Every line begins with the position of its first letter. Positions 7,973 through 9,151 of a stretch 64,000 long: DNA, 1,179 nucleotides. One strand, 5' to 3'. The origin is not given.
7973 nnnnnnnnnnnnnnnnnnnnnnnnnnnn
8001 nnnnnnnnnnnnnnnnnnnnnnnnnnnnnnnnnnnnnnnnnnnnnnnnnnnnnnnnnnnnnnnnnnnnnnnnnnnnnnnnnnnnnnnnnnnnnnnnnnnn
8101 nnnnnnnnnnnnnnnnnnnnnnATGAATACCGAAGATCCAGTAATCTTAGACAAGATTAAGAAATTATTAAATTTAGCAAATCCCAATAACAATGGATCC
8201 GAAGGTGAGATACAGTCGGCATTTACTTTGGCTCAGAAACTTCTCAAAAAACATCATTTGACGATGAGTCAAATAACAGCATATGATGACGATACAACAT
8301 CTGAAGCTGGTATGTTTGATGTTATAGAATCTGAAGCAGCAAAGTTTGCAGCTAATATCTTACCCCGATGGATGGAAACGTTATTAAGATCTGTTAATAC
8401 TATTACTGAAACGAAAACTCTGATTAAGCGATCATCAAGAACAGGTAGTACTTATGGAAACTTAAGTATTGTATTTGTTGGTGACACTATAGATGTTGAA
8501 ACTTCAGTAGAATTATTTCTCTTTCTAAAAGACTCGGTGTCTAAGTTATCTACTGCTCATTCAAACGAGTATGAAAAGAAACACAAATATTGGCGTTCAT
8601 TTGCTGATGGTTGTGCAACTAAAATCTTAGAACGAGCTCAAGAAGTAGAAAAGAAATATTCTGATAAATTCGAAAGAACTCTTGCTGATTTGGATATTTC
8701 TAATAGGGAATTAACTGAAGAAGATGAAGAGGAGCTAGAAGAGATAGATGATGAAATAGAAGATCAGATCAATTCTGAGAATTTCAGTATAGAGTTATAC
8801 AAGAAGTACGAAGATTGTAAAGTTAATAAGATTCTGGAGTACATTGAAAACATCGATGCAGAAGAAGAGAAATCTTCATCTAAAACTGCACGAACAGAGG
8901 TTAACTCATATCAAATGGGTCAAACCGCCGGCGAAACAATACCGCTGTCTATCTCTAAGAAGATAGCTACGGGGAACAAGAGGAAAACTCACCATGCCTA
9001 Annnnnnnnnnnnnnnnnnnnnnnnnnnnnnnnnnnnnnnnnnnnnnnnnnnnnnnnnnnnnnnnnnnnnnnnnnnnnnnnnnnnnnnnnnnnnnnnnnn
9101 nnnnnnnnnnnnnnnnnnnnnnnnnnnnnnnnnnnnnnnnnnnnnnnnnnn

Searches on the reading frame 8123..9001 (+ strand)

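Call 91: search_protein_families(library=pfam, proteins=[window:8123-9001:+], max_evalue=0.001)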
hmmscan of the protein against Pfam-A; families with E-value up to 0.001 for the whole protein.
window:8123-9001:+ (292 aa): 2 families
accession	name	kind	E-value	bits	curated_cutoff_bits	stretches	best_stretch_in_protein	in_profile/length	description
PF23771.1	DUF7168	-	5e-10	39.6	25.5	1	78-184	18-120/140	Domain of unknown function (DUF7168)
PF10979.13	DUF2786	-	8.7e-08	32.4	23.9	1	8-48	2-40/40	Protein of unknown function (DUF2786)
